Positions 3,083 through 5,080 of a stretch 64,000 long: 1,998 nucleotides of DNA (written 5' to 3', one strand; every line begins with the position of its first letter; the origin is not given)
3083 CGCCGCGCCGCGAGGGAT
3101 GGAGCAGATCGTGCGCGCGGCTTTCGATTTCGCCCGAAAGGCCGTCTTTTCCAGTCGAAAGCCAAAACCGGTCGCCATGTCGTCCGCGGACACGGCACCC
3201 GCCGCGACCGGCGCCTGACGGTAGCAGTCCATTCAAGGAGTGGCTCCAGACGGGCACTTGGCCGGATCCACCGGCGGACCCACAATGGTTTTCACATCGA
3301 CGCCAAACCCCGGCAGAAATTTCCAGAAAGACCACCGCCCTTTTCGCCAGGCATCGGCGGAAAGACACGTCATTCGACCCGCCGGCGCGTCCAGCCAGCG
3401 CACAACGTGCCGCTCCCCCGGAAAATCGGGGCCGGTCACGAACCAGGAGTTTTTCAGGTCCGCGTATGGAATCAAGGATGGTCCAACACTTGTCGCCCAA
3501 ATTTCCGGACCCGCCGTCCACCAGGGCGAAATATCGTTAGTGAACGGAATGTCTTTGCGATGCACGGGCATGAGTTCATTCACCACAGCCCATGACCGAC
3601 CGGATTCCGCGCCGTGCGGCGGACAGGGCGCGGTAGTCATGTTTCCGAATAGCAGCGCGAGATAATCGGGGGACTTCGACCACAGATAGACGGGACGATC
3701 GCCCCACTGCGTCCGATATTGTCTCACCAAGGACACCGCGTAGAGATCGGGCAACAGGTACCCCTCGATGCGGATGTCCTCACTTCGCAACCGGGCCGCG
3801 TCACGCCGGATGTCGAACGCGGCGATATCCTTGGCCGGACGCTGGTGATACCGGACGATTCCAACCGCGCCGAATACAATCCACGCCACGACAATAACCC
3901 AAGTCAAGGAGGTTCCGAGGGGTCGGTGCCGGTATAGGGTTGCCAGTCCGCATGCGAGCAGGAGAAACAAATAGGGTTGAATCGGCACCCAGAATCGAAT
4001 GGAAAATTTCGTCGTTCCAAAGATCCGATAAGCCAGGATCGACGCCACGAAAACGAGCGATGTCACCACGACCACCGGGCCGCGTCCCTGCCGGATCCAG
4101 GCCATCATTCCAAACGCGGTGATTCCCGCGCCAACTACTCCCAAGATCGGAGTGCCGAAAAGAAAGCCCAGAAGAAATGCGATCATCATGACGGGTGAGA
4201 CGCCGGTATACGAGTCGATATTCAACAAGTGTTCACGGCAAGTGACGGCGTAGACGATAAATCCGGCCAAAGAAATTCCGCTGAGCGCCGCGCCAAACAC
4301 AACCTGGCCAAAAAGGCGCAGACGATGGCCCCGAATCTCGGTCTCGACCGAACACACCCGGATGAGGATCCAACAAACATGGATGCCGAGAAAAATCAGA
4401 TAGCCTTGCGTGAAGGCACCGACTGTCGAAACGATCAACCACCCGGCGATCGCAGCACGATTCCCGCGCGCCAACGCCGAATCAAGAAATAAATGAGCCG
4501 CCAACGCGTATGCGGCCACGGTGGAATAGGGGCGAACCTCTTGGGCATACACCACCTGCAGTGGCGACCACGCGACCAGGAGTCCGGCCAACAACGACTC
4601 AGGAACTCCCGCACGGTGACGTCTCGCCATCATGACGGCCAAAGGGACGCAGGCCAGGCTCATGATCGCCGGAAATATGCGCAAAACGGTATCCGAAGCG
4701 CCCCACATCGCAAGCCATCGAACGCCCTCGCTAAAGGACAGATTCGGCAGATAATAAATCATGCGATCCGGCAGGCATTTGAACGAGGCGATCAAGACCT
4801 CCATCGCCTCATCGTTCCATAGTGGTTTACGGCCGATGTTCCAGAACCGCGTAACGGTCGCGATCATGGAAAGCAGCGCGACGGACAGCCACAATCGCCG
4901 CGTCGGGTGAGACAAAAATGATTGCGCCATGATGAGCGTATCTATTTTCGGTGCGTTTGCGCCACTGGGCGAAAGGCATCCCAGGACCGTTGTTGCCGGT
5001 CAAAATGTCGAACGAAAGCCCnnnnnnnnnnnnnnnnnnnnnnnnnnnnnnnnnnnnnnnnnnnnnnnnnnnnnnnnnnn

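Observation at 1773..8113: Three cobalamin-binding radical SAM enzymes flanking a GT-C (ArnT/PMT-like) glycosyltransferase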

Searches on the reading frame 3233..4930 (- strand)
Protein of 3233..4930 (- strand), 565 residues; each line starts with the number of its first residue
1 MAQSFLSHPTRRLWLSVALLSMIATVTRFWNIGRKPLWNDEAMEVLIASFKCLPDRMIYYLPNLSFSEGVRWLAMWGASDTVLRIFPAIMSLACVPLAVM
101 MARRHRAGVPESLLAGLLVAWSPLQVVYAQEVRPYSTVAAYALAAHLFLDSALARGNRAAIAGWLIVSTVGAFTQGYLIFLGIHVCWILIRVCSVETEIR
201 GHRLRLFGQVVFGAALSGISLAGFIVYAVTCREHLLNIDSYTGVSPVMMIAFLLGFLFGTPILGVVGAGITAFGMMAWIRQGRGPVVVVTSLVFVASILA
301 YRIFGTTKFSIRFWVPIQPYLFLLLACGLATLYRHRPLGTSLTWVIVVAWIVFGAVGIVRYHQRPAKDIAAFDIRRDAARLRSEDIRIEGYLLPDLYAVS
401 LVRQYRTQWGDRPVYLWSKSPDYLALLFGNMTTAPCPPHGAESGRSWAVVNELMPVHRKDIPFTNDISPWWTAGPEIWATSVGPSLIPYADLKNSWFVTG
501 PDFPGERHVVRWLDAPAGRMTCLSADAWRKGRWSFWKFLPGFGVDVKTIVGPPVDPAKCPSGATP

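Call 3: search_protein_families(library=pfam, proteins=[window:3233-4930:-], max_evalue=0.001)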
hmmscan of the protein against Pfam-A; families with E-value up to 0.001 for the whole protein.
window:3233-4930:- (565 aa): 0 families

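Call 5: search_protein_families(library=ncbifam, proteins=[window:3233-4930:-], max_evalue=0.01)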
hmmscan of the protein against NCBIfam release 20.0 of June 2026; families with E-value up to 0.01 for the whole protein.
window:3233-4930:- (565 aa): 0 families

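Call 6: search_protein_families(library=pfam, proteins=[window:3233-4930:-], max_evalue=10)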
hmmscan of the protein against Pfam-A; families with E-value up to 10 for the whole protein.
window:3233-4930:- (565 aa): 2 families
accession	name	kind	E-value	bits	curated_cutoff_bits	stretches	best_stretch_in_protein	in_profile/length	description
PF13231.12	PMT_2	-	0.0029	18.3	26.1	1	73-190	14-130/160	Dolichyl-phosphate-mannose-protein mannosyltransferase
PF11666.13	DUF2933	-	2.9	8.5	21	1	314-336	19-40/52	Protein of unknown function (DUF2933)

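Call 8: find_homologous_proteins(query=window:3233-4930:-)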
Query window:3233-4930:- (565 aa): 3 proteins with E <= 0.001 among 8000 candidates.
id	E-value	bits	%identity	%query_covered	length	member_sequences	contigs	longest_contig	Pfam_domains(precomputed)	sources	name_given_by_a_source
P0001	0.0e+0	1275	98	100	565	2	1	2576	-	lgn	-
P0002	1.9e-184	633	53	95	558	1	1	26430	-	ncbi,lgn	-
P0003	8.3e-169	581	49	97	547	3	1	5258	-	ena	-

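Call 9: find_encoding_contigs(protein=P0002, flank=10000)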
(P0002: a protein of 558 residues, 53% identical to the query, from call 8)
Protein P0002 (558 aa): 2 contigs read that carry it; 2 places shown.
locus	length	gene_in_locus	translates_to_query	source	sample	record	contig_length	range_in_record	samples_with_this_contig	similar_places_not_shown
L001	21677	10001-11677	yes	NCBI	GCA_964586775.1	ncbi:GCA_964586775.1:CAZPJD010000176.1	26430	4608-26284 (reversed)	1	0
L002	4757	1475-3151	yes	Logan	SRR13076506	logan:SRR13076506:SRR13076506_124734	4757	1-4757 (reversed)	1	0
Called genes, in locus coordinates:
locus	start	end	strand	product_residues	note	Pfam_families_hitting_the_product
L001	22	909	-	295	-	PF12697:Abhydrolase_6 (weak)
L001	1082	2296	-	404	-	PF00180:Iso_dh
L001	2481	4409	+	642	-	PF16177:ACAS_N, PF00501:AMP-binding, PF13193:AMP-binding_C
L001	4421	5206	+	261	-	PF00149:Metallophos, PF12850:Metallophos_2 (faint)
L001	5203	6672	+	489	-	PF05833:NFACT_N, PF05670:NFACT-R_1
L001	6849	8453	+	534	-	PF02310:B12-binding, PF04055:Radical_SAM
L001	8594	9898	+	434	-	PF02310:B12-binding, PF04055:Radical_SAM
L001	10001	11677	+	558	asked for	-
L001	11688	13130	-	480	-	PF02310:B12-binding, PF04055:Radical_SAM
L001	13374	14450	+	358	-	-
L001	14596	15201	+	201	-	-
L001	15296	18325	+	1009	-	-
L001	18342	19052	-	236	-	-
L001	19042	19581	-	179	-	PF19502:DUF6036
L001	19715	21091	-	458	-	PF13489:Methyltransf_23, PF08241:Methyltransf_11, PF08242:Methyltransf_12 (weak), PF13649:Methyltransf_25, PF13847:Methyltransf_31 (weak), PF14524:Wzt_C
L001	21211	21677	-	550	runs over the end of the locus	PF14870:PSII_BNR (faint), PF18911:PKD_4, PF22352:K319L-like_PKD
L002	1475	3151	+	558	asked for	-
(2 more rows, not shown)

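Call 10: find_encoding_contigs(protein=P0003, flank=10000)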
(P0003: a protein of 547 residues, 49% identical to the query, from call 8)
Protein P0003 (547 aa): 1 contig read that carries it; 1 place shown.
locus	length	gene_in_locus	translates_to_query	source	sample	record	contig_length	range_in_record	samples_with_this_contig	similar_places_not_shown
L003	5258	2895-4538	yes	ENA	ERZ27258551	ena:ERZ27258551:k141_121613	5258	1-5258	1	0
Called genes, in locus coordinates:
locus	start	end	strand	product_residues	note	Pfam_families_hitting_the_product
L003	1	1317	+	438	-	?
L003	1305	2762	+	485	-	PF02310:B12-binding, PF04055:Radical_SAM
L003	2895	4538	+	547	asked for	-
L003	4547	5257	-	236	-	?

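Call 11: find_encoding_contigs(protein=P0001, flank=10000)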
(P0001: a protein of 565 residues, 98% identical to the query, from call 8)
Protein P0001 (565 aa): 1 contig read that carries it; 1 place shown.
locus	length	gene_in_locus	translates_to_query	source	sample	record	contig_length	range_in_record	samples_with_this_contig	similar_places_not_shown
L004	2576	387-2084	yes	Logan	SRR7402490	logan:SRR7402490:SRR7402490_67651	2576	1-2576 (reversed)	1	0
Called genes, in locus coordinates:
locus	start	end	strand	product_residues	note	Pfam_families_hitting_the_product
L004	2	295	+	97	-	?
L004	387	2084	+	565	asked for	-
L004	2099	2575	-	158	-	?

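Call 25: predict_structure(alignment_id=A1)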
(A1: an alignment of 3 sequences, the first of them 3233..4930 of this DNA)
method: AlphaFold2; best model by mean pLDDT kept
length: 565 residues; sequences in the alignment: 3
mean_pLDDT: 40.2   pTM: 0.38
mean pLDDT of the five models: 40.2, 39.0, 37.5, 37.3, 36.5
residues with pLDDT >= 90: 0; 70-90: 1; 50-70: 151; < 50: 413
segments of 3 or more residues with pLDDT < 50: 1-11, 20-108, 123-135, 173-179, 195-197, 220-266, 300-322, 352-565
pLDDT, mean of each block of 10 residues (from residue 1): 40 51 42 34 29 30 35 39 44 46 47 60 42 48 67 63 64 49 59 52 54 53 43 32 33 32 47 58 60 55 37 38 54 55 56 39 29 33 33 27 29 27 27 31 33 27 26 24 33 32 27 24 24 23 24 37 31
secondary structure, 60 per line:
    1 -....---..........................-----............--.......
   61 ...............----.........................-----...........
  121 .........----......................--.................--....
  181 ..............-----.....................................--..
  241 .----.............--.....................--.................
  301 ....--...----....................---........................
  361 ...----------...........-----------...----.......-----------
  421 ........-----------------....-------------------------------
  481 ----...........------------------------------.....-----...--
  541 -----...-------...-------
elements in order: H2-5 H9-34 H40-51 H54-75 H80-104 H110-129 H134-155 H158-174 H177-194 H200-236 H246-258 H261-281 H284-304 H314-333 H337-363 H374-384 H403-409 H421-428 E446-449 E485-488 H489-495 H526-530

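Call 26: search_protein_representatives(alignment_id=A1)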
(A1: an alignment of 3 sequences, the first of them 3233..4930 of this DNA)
Query: 3 sequences, 559 profile positions. Proteins with E-value up to 0.001 (for the whole library): 9377; up to 1e-10: 401; up to 1e-30: 2. The best 150 are listed.
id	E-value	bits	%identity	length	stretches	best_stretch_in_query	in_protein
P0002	0.0e+00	1062.5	-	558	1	1-559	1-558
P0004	1.1e-148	513.1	-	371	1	1-371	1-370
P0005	7.8e-19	84.4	-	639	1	13-358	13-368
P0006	2.7e-17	79.3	-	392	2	17-205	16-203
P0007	3.7e-17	78.9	-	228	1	18-182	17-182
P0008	9.8e-17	77.5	-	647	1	9-206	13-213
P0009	1.1e-16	77.4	-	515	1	5-361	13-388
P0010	2.2e-16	76.4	-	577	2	3-331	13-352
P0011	6.5e-16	74.8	-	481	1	14-352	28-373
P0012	1.0e-15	74.1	-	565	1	4-169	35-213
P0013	1.8e-15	73.3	-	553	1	6-214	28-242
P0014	2.4e-15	72.9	-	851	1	4-335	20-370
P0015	2.9e-15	72.6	-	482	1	10-374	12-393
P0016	3.1e-15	72.5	-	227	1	11-185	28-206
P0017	3.4e-15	72.4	-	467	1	13-342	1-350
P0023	8.9e-15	71.0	-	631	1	10-361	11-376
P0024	9.1e-15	71.0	-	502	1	12-356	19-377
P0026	1.1e-14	70.7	-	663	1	7-359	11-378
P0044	5.8e-14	68.3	-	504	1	8-364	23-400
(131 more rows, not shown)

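Call 27: search_protein_families(library=pfam, proteins=[P0005, P0009, P0010, P0011, P0014, P0015, P0023, P0024, P0026, P0044], max_evalue=0.001)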
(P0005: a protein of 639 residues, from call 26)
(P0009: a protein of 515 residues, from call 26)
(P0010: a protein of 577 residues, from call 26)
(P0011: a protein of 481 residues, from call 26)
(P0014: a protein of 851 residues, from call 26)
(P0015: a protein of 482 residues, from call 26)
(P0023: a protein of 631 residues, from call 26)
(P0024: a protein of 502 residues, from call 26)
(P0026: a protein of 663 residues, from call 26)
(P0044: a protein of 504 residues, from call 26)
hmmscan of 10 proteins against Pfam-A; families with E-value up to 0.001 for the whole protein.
P0005 (639 aa): 1 family
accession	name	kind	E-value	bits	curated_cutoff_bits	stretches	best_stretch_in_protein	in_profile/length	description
PF13231.12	PMT_2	-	5e-07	30.5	26.1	1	58-179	5-126/160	Dolichyl-phosphate-mannose-protein mannosyltransferase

P0009 (515 aa): 1 family
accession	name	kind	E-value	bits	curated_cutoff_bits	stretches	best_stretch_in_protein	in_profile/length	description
PF13231.12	PMT_2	-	3e-09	37.7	26.1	1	73-232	3-159/160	Dolichyl-phosphate-mannose-protein mannosyltransferase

P0010 (577 aa): 1 family
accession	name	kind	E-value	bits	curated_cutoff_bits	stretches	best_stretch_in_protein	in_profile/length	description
PF13231.12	PMT_2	-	2.5e-05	25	26.1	1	71-197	6-132/160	Dolichyl-phosphate-mannose-protein mannosyltransferase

P0011 (481 aa): 1 family
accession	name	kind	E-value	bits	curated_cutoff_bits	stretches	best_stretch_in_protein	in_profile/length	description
PF13231.12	PMT_2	-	4.4e-16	60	26.1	1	70-222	2-157/160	Dolichyl-phosphate-mannose-protein mannosyltransferase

P0014 (851 aa): 1 family
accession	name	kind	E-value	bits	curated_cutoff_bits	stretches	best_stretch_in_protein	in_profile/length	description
PF13231.12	PMT_2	-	1.2e-11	45.5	26.1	1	105-238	21-151/160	Dolichyl-phosphate-mannose-protein mannosyltransferase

P0015 (482 aa): 3 families
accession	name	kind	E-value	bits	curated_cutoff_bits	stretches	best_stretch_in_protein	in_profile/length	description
PF13231.12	PMT_2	-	5.7e-10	40.1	26.1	1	62-226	2-158/160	Dolichyl-phosphate-mannose-protein mannosyltransferase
PF11028.14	TMEM260-like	-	4.7e-05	23.7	24.2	1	64-198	21-173/179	Protein O-mannosyl-transferase TMEM260-like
PF02366.24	PMT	-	0.00024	21.2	22.7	1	79-206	80-207/245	Dolichyl-phosphate-mannose-protein mannosyltransferase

P0023 (631 aa): 1 family
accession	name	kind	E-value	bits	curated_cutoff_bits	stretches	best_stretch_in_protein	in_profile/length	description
PF13231.12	PMT_2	-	2.5e-12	47.7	26.1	1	61-218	3-159/160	Dolichyl-phosphate-mannose-protein mannosyltransferase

P0024 (502 aa): 0 families

P0026 (663 aa): 1 family
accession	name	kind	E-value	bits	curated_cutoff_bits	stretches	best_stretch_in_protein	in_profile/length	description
PF13231.12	PMT_2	-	2.3e-05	25.1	26.1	1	63-187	2-128/160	Dolichyl-phosphate-mannose-protein mannosyltransferase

P0044 (504 aa): 1 family
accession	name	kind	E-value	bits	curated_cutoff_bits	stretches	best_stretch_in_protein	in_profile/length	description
PF13231.12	PMT_2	-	5e-20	72.8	26.1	1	72-229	3-160/160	Dolichyl-phosphate-mannose-protein mannosyltransferase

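Call 28: search_solved_structures(query=A1, max_evalue=1, show_alignments=2)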
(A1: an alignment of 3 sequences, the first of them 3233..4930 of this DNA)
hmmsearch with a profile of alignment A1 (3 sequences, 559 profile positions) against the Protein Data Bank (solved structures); distinct sequences matched with E-value up to 1: 0.
